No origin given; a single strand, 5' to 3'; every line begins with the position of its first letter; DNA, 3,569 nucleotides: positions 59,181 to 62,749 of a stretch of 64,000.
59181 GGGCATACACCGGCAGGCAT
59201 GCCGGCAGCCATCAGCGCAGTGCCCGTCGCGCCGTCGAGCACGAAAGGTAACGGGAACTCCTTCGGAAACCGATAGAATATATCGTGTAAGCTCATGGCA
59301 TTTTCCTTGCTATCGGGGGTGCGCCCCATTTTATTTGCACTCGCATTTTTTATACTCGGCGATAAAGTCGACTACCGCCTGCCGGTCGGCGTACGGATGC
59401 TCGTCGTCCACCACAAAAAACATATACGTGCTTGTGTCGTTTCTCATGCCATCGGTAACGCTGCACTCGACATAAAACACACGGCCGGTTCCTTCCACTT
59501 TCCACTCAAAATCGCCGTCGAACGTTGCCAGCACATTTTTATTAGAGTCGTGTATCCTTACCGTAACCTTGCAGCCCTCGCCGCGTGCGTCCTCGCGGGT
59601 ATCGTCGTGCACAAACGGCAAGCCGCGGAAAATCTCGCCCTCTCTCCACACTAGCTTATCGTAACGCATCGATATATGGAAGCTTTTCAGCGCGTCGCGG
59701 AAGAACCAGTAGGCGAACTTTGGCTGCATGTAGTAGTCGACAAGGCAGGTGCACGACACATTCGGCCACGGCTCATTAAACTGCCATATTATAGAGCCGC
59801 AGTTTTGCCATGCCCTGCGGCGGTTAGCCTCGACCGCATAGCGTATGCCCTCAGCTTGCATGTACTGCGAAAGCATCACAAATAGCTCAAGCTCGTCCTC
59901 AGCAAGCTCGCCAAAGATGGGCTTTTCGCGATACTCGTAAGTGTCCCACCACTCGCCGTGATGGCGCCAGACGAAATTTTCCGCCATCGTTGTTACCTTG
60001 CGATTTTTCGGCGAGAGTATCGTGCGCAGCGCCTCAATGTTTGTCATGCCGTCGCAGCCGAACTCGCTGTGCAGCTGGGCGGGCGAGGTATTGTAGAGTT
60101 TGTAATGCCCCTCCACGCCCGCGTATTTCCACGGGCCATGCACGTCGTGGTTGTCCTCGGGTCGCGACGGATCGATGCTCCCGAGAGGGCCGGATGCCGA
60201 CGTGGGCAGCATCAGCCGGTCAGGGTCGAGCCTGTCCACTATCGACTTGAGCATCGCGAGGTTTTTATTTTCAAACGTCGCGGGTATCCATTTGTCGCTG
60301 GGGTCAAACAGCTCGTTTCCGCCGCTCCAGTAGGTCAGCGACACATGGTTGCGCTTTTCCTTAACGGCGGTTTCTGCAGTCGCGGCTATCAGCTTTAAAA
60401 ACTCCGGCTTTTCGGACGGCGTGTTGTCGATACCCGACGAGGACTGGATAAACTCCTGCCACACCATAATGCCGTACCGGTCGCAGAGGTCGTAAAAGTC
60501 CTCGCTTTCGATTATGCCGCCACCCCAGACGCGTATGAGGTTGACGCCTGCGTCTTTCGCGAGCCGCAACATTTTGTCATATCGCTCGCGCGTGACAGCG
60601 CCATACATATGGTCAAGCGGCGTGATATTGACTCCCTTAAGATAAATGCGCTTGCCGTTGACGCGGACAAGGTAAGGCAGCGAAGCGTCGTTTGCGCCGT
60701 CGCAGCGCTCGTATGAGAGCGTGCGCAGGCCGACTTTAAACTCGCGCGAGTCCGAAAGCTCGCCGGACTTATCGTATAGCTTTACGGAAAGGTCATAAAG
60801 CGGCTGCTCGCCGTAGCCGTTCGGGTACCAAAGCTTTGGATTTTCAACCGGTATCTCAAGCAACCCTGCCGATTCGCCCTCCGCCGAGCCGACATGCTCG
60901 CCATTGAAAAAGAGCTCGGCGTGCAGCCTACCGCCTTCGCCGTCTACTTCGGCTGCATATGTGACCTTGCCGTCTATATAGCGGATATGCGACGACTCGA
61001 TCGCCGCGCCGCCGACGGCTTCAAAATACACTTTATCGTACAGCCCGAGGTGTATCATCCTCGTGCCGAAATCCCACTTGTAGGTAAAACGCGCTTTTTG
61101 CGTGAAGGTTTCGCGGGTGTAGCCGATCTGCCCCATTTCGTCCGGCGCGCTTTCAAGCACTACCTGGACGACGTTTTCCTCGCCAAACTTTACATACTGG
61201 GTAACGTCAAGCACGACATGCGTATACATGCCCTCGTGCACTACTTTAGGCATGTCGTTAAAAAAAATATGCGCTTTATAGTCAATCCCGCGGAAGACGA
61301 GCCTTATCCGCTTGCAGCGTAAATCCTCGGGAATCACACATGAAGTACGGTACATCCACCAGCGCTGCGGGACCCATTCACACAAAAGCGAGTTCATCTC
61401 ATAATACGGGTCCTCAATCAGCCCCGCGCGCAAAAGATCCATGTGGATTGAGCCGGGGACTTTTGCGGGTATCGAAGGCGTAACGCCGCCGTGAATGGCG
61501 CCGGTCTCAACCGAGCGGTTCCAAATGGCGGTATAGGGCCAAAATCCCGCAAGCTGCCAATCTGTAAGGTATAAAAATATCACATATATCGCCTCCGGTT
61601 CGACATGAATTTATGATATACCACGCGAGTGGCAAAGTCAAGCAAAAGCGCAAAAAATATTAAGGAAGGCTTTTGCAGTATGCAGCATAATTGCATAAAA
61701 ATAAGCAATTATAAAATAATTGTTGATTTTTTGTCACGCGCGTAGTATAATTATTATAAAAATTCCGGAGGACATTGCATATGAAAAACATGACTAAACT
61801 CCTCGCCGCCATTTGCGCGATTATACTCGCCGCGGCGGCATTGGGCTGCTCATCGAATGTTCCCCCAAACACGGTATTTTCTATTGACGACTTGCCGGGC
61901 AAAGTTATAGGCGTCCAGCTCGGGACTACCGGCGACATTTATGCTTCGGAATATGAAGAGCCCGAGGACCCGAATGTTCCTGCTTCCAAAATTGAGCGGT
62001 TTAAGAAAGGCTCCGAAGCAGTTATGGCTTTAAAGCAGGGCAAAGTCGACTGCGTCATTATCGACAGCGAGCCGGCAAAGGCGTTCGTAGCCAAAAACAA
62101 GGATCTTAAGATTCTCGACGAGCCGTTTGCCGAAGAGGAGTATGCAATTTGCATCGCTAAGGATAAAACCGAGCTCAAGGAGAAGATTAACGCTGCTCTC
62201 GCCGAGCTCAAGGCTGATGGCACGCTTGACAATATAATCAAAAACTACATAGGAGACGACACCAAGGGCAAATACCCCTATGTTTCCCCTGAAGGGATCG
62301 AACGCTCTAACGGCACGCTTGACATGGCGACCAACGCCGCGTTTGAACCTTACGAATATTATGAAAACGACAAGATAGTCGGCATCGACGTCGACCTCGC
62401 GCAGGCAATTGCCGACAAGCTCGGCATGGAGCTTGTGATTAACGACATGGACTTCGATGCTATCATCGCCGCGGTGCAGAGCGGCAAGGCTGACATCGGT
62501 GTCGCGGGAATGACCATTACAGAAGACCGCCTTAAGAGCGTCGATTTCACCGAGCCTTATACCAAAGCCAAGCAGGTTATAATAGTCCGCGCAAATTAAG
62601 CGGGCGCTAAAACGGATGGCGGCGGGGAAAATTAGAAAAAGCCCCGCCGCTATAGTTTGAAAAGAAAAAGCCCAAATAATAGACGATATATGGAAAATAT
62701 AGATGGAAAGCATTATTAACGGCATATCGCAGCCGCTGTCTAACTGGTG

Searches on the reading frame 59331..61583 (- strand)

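Call 17: search_protein_families(library=pfam, proteins=[window:59331-61583:-], max_evalue=0.0001)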
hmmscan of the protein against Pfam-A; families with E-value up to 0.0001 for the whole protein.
window:59331-61583:- (750 aa): 4 families
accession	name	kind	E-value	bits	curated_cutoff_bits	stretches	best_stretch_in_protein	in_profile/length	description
PF22666.2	Glyco_hydro_2_N2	-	6.3e-29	101.6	27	1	37-182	11-166/167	Glycosyl hydrolase 2 galactose-binding domain-like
PF02836.23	Glyco_hydro_2_C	-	5.8e-14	52.4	21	1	307-458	9-158/302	Glycosyl hydrolases family 2, TIM barrel domain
PF00703.27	Glyco_hydro_2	-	1.2e-09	39.4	23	1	207-287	36-109/109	Glycosyl hydrolases family 2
PF02837.24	Glyco_hydro_2_N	-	1.8e-07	31.7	28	1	77-146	68-137/169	Glycosyl hydrolases family 2, sugar binding domain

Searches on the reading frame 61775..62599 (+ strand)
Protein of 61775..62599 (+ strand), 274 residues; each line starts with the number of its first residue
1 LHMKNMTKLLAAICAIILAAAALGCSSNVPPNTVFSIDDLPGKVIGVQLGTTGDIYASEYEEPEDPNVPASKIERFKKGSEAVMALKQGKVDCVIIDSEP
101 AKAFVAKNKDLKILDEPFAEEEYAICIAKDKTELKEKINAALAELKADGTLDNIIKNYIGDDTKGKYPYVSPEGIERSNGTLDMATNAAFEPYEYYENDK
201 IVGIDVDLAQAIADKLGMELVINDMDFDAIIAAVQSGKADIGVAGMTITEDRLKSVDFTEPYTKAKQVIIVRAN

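Call 17: search_protein_families(library=pfam, proteins=[window:61775-62599:+], max_evalue=0.0001)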
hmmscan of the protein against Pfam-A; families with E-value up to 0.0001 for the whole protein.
window:61775-62599:+ (274 aa): 3 families
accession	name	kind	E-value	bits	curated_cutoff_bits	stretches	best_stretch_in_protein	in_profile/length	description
PF00497.25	SBP_bac_3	-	6.8e-39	133.1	26.4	2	183-273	2-92/132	Bacterial extracellular solute-binding proteins, family 3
PF10613.14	Lig_chan-Glu_bd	-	3.3e-09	37.3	30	1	201-272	28-112/115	Ligated ion channel L-glutamate- and glycine-binding site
PF12974.12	Phosphonate-bd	-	2.7e-05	24.1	27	0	37-148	100-219/242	ABC transporter, phosphonate, periplasmic substrate-binding protein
